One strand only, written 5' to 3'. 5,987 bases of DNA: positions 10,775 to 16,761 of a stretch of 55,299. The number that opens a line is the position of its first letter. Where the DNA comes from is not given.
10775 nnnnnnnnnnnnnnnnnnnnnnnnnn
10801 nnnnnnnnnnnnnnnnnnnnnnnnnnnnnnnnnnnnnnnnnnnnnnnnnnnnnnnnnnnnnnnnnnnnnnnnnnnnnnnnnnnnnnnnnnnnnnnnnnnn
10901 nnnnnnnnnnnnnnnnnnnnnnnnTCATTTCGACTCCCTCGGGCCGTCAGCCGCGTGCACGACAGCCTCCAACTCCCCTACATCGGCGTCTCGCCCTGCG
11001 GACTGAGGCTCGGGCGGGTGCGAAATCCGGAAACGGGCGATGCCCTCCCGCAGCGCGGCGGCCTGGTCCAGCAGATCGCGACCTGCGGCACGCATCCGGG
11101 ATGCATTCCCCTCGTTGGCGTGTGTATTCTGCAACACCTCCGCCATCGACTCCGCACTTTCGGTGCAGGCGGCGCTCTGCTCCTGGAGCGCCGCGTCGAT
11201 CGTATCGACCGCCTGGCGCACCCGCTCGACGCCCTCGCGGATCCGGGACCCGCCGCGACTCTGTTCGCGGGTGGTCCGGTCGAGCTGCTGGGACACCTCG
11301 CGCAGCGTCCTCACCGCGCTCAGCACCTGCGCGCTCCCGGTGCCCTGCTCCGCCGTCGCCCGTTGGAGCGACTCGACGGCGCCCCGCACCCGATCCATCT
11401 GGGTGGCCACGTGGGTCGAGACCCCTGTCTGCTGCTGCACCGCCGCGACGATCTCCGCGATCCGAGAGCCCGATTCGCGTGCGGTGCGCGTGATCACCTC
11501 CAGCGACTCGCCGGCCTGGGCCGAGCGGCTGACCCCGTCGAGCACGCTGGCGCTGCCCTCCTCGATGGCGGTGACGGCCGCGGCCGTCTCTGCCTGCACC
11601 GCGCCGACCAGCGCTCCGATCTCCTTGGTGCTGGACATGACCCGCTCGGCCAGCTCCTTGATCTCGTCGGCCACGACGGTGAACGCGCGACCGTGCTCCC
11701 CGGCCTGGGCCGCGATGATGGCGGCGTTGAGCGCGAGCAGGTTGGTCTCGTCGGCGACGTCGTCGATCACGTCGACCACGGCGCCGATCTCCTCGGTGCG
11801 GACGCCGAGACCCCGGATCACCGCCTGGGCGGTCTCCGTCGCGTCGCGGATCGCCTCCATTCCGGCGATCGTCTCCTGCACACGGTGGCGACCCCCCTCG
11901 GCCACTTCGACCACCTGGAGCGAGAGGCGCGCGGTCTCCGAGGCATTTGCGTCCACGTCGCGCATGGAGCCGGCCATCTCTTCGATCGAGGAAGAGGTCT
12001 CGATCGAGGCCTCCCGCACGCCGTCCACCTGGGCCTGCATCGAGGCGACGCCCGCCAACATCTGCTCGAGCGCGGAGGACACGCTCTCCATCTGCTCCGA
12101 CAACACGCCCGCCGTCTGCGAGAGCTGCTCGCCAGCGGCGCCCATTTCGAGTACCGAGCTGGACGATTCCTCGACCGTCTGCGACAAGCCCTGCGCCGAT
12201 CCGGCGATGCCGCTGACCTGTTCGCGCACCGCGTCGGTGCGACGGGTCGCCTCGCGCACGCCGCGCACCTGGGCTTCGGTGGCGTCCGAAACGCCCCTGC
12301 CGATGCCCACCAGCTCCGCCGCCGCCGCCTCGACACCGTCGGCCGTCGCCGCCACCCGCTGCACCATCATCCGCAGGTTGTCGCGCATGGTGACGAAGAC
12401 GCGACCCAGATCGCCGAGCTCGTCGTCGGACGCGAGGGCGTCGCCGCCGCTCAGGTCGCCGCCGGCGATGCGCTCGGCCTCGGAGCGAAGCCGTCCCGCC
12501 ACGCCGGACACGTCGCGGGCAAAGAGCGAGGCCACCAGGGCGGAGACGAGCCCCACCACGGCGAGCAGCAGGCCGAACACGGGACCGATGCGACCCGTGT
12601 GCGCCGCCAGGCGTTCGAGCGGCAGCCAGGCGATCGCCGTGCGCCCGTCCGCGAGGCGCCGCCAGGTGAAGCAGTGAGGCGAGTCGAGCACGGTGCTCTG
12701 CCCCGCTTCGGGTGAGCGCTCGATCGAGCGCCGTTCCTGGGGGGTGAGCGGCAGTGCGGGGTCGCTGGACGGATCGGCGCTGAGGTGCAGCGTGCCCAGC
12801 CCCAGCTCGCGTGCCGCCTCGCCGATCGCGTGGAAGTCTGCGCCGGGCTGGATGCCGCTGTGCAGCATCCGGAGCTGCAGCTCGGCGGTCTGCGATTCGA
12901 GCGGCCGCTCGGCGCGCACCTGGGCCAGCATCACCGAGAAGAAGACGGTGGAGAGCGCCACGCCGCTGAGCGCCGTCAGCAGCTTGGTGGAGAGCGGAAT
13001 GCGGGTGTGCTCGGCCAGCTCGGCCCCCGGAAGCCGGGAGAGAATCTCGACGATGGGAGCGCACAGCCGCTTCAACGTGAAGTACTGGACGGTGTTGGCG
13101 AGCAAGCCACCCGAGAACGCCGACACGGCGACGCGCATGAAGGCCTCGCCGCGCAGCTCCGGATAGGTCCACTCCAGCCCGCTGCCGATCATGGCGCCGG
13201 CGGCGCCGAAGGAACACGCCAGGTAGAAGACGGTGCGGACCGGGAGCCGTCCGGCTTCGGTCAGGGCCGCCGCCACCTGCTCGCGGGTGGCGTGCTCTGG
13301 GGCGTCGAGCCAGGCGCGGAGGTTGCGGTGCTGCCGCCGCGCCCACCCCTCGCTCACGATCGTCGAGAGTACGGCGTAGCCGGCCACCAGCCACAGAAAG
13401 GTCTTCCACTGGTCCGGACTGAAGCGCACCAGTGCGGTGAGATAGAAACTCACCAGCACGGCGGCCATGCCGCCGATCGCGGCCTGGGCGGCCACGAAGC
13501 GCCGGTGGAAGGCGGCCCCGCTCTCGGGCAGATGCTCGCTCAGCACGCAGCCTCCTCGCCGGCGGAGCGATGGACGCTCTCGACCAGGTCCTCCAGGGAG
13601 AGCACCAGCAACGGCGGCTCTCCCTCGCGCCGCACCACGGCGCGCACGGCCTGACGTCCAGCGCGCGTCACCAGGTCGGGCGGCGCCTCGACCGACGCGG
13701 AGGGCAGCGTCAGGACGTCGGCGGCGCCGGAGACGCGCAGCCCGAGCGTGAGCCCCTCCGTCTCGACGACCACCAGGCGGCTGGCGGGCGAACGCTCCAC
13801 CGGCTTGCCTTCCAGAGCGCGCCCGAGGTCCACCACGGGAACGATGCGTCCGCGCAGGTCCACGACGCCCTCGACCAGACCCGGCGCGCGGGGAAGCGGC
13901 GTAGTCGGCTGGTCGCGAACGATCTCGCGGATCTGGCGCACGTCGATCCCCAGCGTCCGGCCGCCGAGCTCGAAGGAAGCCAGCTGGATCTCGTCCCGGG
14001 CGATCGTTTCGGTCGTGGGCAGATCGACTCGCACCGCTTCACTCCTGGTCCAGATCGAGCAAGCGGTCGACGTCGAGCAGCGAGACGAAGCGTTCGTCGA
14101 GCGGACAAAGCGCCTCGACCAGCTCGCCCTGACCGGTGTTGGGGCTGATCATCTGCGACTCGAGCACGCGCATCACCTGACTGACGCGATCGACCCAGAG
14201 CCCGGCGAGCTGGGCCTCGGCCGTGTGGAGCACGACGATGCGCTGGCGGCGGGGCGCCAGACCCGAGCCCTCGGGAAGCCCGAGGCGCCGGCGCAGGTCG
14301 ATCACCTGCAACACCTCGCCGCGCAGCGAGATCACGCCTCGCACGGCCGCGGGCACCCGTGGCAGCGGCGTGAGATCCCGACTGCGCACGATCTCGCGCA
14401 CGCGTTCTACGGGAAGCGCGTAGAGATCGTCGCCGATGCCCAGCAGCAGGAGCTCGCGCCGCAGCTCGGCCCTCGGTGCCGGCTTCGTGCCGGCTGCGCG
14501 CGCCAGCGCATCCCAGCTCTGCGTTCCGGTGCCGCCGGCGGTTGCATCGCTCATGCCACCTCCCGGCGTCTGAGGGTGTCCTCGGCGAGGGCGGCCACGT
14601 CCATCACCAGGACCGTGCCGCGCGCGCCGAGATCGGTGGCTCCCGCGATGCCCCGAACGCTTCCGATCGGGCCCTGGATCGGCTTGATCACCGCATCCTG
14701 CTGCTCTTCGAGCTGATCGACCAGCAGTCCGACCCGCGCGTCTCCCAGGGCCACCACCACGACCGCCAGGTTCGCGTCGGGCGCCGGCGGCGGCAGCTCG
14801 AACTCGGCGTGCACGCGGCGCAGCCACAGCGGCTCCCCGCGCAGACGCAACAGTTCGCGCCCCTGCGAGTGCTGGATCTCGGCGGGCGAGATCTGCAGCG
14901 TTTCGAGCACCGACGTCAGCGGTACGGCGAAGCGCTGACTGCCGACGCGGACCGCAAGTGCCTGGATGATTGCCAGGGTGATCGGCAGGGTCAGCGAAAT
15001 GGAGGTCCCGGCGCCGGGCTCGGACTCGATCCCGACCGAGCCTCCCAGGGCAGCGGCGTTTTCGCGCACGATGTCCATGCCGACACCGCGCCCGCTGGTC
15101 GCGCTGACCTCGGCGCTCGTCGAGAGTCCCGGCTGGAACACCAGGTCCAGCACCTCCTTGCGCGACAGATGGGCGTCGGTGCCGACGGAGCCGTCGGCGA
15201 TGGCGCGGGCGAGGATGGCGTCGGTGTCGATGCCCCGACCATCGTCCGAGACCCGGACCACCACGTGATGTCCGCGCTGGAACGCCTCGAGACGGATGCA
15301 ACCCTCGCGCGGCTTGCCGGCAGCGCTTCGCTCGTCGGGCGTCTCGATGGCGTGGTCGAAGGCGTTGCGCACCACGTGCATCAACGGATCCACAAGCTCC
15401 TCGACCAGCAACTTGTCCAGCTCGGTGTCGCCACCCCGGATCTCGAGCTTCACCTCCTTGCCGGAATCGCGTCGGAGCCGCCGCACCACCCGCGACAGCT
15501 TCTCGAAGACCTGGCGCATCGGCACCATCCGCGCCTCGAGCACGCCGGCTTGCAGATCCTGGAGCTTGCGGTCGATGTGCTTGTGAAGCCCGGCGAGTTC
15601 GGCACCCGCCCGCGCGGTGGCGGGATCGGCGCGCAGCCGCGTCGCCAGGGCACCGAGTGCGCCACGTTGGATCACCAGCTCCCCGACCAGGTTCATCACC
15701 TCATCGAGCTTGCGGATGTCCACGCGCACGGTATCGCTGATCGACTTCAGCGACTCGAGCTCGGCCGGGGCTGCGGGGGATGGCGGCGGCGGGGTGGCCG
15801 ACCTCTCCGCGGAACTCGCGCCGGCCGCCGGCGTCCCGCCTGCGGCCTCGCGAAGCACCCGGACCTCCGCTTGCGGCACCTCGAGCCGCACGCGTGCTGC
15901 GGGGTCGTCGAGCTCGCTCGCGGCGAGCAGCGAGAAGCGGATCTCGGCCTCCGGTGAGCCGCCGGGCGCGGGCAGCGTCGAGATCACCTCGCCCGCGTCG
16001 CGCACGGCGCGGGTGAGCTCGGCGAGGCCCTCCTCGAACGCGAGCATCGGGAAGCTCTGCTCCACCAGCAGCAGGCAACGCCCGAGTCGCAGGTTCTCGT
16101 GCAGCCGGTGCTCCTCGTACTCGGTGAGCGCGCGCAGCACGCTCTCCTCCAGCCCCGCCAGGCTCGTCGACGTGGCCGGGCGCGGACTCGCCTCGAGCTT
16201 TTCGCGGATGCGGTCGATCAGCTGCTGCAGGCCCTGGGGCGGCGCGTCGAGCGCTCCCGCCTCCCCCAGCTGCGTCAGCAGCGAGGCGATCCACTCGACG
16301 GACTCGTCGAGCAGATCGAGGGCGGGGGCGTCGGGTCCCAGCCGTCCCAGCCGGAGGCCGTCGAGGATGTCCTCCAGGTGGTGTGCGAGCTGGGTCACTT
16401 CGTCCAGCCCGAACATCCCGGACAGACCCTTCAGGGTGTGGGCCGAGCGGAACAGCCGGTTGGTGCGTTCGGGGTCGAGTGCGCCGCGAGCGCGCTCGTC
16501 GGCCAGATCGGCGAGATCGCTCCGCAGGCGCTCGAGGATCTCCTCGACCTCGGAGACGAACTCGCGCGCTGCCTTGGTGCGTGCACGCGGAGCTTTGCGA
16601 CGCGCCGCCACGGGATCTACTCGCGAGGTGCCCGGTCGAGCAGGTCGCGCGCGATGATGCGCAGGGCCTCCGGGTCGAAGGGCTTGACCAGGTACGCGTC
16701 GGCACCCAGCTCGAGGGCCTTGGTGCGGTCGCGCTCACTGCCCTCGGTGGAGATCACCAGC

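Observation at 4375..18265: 12-gene chemosensory cluster decorated with PATAN, Zn-ribbon-REC, HEAT and GAF modules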

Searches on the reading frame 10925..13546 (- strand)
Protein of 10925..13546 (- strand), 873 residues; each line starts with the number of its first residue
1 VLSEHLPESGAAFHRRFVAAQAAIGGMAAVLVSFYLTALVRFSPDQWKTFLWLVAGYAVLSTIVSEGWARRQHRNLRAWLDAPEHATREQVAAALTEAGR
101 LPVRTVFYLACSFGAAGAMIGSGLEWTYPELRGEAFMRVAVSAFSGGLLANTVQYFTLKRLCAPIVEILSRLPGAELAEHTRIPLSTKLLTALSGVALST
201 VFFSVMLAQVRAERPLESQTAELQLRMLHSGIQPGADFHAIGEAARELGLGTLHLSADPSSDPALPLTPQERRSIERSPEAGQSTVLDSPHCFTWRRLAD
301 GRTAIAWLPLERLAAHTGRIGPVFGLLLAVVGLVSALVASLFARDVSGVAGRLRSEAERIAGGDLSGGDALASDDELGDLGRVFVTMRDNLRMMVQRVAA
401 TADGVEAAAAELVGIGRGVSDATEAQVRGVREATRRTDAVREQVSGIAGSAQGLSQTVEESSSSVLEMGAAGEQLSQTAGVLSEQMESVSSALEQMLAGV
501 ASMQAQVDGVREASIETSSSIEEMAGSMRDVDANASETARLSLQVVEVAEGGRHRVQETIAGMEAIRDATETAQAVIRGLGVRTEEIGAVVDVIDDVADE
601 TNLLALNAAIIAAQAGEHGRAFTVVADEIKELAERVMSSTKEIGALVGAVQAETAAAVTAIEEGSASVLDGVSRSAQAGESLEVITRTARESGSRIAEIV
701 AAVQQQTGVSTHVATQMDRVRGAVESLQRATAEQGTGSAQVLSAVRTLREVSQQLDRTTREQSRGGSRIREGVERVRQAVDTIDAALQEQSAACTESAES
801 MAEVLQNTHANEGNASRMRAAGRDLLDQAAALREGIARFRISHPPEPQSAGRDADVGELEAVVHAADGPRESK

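Call 7: search_protein_families(library=pfam, proteins=[window:10925-13546:-], max_evalue=0.01)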
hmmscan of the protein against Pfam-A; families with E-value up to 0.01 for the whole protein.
window:10925-13546:- (873 aa): 3 families
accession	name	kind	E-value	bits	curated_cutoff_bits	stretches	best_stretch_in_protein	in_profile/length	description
PF00015.26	MCPsignal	-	5.4e-35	121.2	34.6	1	546-721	8-169/172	Methyl-accepting chemotaxis protein (MCP) signalling domain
PF00672.30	HAMP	-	3e-05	24.7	25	1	352-392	12-52/53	HAMP domain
PF07889.17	DUF1664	-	0.0017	18.8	34.6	0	468-532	50-114/124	Protein of unknown function (DUF1664)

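Call 33: search_protein_families(library=ncbifam, proteins=[window:10925-13546:-], max_evalue=0.001)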
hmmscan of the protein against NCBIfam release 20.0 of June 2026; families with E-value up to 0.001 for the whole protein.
window:10925-13546:- (873 aa): 9 families
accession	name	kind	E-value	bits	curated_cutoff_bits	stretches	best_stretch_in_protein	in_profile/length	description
NF058645.1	MCPCtpMPsAe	equivalog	1.6e-29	103.1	900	1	484-744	281-544/558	methyl-accepting chemotaxis protein CtpM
NF050802.1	AspChtxCcaA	equivalog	6.5e-18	64.4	1300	1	533-703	517-684/700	aspartate chemotaxis receptor CcaA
NF041847.1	transduc_aer2_vibrio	equivalog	3.5e-16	58.6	1200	1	506-730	531-741/804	aerotaxis transducer Aer2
NF047851.1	MCPCitTducer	equivalog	1.6e-15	57.2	900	1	472-651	259-424/553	methyl-accepting chemotaxis citrate transducer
NF011622.0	PRK15048.1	equivalog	3.5e-14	52.8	900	1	475-649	261-421/553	methyl-accepting chemotaxis protein II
NF011615.0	PRK15041.1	equivalog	3.2e-13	49.2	947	1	474-728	255-502/554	methyl-accepting chemotaxis protein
NF007309.0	PRK09793.1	equivalog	1.1e-12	47.7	903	1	488-728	265-498/533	methyl-accepting chemotaxis protein IV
TIGR02168.1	SMC_prok_B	equivalog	1.2e-07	29.9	567.35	1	399-590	797-989/1181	chromosome segregation protein SMC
TIGR02169.1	SMC_prok_A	equivalog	8.2e-07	27.1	729.4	1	611-837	257-480/1165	chromosome segregation protein SMC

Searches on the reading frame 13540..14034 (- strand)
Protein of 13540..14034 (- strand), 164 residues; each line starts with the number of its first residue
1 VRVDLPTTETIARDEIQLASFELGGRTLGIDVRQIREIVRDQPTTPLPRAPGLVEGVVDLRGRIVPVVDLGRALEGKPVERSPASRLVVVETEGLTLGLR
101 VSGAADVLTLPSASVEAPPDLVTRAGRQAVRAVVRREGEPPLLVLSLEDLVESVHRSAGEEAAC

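Call 7: search_protein_families(library=pfam, proteins=[window:13540-14034:-], max_evalue=0.01)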
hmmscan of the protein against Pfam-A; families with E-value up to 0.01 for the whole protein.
window:13540-14034:- (164 aa): 1 family
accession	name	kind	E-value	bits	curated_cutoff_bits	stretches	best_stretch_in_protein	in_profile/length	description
PF01584.24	CheW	-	1e-30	106.6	23.5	1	18-153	2-136/138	CheW-like domain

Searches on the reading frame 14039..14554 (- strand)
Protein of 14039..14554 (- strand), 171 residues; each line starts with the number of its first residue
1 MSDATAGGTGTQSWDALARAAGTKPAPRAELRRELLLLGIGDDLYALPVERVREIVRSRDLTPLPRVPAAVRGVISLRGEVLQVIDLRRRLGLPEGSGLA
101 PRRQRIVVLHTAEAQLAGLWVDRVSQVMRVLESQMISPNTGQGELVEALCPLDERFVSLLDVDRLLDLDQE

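Call 7: search_protein_families(library=pfam, proteins=[window:14039-14554:-], max_evalue=0.01)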
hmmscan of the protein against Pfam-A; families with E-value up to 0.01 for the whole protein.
window:14039-14554:- (171 aa): 1 family
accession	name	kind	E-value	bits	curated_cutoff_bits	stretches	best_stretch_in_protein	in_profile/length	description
PF01584.24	CheW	-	9.7e-34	116.4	23.5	1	35-168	2-136/138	CheW-like domain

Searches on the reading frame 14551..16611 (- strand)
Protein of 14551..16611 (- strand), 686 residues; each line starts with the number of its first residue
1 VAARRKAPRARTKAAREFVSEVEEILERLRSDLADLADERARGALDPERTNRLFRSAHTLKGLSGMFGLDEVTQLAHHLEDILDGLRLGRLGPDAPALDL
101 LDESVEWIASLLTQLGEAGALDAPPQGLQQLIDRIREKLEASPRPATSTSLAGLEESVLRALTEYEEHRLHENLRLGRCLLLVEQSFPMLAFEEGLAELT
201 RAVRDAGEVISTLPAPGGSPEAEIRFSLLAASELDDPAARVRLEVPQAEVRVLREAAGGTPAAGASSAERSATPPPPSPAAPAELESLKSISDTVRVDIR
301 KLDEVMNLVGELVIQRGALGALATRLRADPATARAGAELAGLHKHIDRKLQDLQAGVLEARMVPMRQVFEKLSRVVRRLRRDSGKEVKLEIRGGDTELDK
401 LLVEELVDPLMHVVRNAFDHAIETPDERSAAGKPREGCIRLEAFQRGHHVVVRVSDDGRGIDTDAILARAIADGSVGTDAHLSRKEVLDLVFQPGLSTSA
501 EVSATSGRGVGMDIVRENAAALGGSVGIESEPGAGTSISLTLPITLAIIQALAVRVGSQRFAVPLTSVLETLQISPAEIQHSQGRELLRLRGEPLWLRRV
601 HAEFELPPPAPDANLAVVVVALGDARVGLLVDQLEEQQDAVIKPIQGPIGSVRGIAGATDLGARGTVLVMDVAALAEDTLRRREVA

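Call 7: search_protein_families(library=pfam, proteins=[window:14551-16611:-], max_evalue=0.01)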
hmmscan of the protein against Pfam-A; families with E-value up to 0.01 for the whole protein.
window:14551-16611:- (686 aa): 4 families
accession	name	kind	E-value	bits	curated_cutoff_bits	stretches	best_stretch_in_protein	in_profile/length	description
PF01584.24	CheW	-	2e-27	96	23.5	1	550-678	1-136/138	CheW-like domain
PF02518.31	HATPase_c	-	1.7e-19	70.7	26.4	1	408-545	4-110/111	Histidine kinase-, DNA gyrase B-, and HSP90-like ATPase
PF01627.28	Hpt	-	1.1e-16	61.3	24.6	1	16-106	4-79/84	Hpt domain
PF02895.20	H-kinase_dim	-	2.6e-15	57.1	23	1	292-359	1-67/68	Signal transducing histidine kinase, homodimeric domain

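Call 33: search_protein_families(library=ncbifam, proteins=[window:14551-16611:-], max_evalue=0.001)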
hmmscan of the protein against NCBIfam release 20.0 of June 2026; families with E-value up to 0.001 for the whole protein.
window:14551-16611:- (686 aa): 20 families
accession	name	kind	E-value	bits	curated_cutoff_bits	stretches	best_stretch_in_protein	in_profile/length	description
NF041336.1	CheA_Halo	equivalog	2.8e-113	379.9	950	1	14-675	4-666/666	chemotaxis protein CheA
NF007835.0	PRK10547.1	equivalog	4.3e-100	336.2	793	1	17-677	9-658/670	chemotaxis protein CheA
NF011874.0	PRK15347.1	equivalog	6.5e-10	37.7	852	1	491-546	564-616/921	two component system sensor kinase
NF008298.1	PRK11086.1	subfamily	1.2e-07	30.6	520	1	485-544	471-525/529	DcuS/MalK family sensor histidine kinase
NF046044.1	PnpS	equivalog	8.8e-07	28.3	400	1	504-543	351-390/390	two-component system histidine kinase PnpS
NF010411.0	PRK13837.1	equivalog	1.6e-06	26.4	647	1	486-549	622-680/828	two-component system VirA-like sensor kinase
NF007688.0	PRK10364.1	equivalog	1.7e-06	27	479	1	434-545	368-452/460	two-component system sensor histidine kinase ZraS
NF008468.0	PRK11360.1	equivalog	4.4e-06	25.3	646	1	485-545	554-609/616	two-component system sensor histidine kinase AtoS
NF010076.0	PRK13557.1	subfamily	4.8e-06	25.3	631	1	484-550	337-400/540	histidine kinase famiy protein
NF050805.1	CellDivHKDivJCaul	equivalog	6.3e-06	24.7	1000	1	502-551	478-527/531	cell cycle sensor histidine kinase DivJ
TIGR02966.1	phoR_proteo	equivalog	1.7e-05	24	334.2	0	359-466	185-278/333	phosphate regulon sensor histidine kinase PhoR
TIGR02956.1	TMAO_torS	equivalog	2.4e-05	22.7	676.5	0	465-547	610-685/967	TMAO reductase system sensor histidine kinase/response regulator TorS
NF041947.1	LuxQ_Vibrio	equivalog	6e-05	21.1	1200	1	463-550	619-702/843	quorum-sensing autoinducer 2 sensor kinase/phosphatase LuxQ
NF008302.0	PRK11091.1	equivalog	6.8e-05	21.2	838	0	446-547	415-508/779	aerobic respiration two-component sensor histidine kinase ArcB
NF033092.0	HK_WalK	equivalog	7.1e-05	21.6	725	0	505-544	555-594/594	cell wall metabolism sensor histidine kinase WalK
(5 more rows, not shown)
